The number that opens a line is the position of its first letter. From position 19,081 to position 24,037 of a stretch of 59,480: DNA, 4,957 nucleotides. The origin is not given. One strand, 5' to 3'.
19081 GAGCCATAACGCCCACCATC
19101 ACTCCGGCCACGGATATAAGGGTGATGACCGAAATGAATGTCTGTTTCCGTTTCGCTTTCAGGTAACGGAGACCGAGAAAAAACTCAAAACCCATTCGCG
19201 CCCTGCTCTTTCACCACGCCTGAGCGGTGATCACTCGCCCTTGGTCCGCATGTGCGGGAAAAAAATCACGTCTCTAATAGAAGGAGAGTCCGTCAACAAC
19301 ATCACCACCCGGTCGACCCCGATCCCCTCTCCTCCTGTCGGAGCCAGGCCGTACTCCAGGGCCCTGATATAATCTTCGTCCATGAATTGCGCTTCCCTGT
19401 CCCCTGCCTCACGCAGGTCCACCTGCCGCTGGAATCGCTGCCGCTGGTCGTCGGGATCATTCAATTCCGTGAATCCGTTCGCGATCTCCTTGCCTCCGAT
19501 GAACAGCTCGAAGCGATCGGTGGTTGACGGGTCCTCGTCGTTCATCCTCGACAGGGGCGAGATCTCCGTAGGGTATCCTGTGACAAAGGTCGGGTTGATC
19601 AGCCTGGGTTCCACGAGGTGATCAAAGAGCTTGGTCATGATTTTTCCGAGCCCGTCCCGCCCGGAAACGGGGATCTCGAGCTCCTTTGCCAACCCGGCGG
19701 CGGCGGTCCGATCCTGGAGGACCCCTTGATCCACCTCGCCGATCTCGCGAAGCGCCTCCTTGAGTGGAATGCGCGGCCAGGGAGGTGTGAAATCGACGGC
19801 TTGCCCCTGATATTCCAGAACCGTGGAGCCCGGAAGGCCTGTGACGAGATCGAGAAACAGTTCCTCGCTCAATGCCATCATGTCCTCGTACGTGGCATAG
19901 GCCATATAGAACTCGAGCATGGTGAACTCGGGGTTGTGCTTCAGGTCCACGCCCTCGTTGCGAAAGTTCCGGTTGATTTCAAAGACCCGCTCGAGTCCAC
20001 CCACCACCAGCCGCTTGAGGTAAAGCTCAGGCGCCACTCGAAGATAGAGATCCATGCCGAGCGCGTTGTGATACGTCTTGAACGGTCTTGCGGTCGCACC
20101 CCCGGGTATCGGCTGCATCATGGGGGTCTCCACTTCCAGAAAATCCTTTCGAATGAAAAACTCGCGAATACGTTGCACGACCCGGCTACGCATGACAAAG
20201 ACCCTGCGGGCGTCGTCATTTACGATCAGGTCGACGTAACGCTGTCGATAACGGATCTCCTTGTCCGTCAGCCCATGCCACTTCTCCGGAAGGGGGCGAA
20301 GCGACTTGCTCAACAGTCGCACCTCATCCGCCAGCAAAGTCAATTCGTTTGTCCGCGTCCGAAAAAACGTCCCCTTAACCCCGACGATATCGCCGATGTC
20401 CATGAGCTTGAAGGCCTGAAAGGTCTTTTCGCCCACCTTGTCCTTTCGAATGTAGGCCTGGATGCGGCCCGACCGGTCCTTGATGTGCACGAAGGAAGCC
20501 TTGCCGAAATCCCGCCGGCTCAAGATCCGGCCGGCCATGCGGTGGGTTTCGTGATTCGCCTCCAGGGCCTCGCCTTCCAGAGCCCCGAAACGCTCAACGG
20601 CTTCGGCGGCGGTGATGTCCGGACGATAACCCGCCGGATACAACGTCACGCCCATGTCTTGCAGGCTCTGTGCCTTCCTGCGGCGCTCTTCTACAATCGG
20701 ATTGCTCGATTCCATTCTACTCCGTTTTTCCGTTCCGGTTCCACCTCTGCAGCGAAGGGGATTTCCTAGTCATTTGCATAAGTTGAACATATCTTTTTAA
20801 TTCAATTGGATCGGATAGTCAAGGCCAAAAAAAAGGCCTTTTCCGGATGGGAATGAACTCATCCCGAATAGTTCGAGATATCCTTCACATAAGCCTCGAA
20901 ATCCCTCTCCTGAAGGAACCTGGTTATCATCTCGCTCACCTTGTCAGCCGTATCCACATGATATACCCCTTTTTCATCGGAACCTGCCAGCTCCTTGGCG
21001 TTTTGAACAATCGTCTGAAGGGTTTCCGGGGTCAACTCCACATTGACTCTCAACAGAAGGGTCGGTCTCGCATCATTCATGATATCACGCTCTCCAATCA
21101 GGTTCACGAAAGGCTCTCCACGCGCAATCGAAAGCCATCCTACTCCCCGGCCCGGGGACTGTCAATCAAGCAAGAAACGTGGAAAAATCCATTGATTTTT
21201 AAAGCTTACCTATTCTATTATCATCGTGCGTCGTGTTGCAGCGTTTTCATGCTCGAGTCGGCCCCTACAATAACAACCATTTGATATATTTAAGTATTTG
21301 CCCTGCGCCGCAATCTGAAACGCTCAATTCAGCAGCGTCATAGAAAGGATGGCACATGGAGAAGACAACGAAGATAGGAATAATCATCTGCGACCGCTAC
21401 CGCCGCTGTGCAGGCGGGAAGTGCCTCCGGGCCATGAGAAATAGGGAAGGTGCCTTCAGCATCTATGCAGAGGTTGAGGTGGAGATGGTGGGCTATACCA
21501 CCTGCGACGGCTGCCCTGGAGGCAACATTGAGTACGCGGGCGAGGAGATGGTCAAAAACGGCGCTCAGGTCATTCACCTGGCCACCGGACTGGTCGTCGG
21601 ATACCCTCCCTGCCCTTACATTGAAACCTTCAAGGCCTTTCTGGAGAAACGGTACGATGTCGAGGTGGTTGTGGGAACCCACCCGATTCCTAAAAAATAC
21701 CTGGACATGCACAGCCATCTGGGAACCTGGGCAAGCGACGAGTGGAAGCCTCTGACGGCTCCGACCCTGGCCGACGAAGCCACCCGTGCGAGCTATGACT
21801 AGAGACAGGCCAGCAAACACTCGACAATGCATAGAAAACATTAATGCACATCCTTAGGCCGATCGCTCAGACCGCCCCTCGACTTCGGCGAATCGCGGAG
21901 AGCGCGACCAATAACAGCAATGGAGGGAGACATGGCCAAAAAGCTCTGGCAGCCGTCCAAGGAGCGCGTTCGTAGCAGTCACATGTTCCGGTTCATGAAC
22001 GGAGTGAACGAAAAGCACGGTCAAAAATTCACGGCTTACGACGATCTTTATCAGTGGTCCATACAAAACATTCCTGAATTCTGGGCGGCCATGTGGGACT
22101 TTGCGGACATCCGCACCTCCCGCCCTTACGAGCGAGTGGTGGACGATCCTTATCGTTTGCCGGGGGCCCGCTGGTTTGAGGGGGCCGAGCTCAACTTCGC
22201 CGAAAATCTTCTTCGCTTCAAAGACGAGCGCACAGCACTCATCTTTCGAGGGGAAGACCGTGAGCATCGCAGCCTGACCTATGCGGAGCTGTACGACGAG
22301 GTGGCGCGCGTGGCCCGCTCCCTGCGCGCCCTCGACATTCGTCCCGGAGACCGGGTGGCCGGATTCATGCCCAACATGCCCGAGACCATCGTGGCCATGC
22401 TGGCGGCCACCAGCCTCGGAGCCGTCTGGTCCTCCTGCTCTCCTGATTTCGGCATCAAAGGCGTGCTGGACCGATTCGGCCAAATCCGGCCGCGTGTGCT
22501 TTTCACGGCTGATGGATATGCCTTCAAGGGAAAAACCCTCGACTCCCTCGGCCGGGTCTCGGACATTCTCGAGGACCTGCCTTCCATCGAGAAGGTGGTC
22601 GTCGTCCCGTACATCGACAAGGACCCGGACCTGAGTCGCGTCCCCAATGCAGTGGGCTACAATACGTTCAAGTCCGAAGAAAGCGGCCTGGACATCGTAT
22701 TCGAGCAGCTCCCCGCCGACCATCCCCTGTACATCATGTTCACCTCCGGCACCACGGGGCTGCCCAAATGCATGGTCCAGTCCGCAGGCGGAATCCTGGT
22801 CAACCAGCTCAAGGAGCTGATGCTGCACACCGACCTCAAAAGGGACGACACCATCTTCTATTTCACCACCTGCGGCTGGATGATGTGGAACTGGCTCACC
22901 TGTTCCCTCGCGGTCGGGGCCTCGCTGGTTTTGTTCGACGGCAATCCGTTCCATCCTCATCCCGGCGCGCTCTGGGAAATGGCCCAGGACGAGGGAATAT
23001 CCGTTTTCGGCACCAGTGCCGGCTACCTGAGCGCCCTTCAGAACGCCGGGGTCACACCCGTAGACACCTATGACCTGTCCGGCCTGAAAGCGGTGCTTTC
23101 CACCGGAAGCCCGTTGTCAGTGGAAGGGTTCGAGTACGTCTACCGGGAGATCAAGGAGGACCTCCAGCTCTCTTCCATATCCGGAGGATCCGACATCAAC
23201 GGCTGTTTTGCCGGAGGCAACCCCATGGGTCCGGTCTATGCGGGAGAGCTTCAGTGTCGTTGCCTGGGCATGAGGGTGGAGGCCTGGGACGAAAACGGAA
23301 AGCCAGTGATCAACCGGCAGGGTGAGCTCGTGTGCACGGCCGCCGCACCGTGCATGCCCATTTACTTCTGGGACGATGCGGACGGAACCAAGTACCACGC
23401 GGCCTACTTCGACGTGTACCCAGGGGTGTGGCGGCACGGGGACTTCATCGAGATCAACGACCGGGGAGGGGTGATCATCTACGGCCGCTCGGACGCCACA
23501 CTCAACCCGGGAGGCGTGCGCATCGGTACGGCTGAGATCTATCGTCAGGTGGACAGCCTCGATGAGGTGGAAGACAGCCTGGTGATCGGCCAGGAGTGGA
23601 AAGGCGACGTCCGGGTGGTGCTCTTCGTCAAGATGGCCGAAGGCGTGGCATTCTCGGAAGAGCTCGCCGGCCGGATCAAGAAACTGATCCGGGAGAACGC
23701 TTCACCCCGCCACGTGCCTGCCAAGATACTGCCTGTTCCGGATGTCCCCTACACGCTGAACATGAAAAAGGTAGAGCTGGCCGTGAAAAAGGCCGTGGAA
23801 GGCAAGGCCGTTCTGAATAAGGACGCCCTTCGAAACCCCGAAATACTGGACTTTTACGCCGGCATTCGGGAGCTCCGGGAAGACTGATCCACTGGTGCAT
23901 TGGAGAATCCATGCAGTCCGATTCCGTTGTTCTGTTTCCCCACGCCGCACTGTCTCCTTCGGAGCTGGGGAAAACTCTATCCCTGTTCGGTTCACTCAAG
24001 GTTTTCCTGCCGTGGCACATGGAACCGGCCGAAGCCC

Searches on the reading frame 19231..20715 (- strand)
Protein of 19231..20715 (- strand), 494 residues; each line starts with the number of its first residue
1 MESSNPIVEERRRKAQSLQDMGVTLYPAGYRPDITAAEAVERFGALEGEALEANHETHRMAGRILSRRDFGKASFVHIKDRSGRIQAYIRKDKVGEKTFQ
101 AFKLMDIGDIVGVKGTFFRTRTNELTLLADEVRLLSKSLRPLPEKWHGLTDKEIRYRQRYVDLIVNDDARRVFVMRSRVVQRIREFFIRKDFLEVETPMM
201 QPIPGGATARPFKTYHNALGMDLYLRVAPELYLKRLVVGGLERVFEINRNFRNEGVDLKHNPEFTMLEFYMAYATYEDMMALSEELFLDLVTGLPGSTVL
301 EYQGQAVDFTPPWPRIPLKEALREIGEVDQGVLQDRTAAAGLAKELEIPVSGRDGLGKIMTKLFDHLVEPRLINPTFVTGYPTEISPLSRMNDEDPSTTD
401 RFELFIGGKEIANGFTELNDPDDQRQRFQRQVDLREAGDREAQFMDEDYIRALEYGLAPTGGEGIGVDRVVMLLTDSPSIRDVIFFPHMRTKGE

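Call 13: search_protein_families(library=ncbifam, proteins=[window:19231-20715:-], max_evalue=0.00001)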
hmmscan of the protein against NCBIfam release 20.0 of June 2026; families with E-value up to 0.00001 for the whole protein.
window:19231-20715:- (494 aa): 15 families
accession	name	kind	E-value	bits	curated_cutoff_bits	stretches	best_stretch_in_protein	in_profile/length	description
NF001756.1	PRK00484.1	subfamily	5.7e-212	704.7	468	1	8-491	4-487/488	lysine--tRNA ligase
TIGR00499.1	lysS_bact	equivalog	8.9e-197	654.6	427.6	1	5-491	3-494/496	lysine--tRNA ligase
NF009101.0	PRK12445.1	subfamily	3.9e-178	593.1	1026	1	8-491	19-503/505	lysine--tRNA ligase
NF002821.0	PRK02983.1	equivalog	3e-160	535.5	742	1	9-491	623-1100/1102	bifunctional lysylphosphatidylglycerol synthetase/lysine--tRNA ligase LysX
TIGR00462.1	genX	equivalog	2e-70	237.7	286.9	1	175-486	3-304/304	EF-P lysine aminoacylase EpmA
NF006828.0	PRK09350.1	equivalog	5.1e-61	206.7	264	1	173-488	16-322/325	elongation factor P--(R)-beta-lysine ligase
NF003483.0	PRK05159.1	equivalog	4.3e-52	177.5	353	1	53-488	15-431/438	aspartate--tRNA(Asn) ligase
TIGR00458.1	aspS_nondisc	equivalog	3e-46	158.3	368.4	1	59-490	16-423/428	aspartate--tRNA(Asn) ligase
NF001750.0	PRK00476.1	equivalog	1.7e-45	155.5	443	2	55-326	18-287/590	aspartate--tRNA ligase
TIGR00459.1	aspS_bact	equivalog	5.8e-45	153.7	373.85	2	57-325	18-281/586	aspartate--tRNA ligase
NF009460.0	PRK12820.1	equivalog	6.6e-31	107.1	1379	2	152-326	153-315/723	bifunctional aspartyl-tRNA synthetase/aspartyl/glutamyl-tRNA amidotransferase subunit C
NF003037.0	PRK03932.1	equivalog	1.8e-30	106.3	414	1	55-491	16-447/451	asparagine--tRNA ligase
TIGR00457.1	asnS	equivalog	1.7e-29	103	342.6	1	53-490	14-450/455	asparagine--tRNA ligase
NF005052.0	PRK06462.1-1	equivalog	1.8e-16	60.2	368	1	148-488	27-345/353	asparagine synthetase A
NF005054.0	PRK06462.1-4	equivalog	1.4e-14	53.9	309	1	163-334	15-198/318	asparagine synthetase A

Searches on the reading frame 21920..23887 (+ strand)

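Call 61: search_protein_families(library=pfam, proteins=[window:21920-23887:+], max_evalue=0.00001)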
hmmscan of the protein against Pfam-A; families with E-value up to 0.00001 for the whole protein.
window:21920-23887:+ (655 aa): 2 families
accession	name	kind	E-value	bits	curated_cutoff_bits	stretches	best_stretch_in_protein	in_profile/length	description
PF00501.34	AMP-binding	-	6.8e-51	173.7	29.9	1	98-472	6-374/384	AMP-binding enzyme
PF16177.11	ACAS_N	-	7.6e-14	51.7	27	1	40-96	1-54/55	Acetyl-coenzyme A synthetase N-terminus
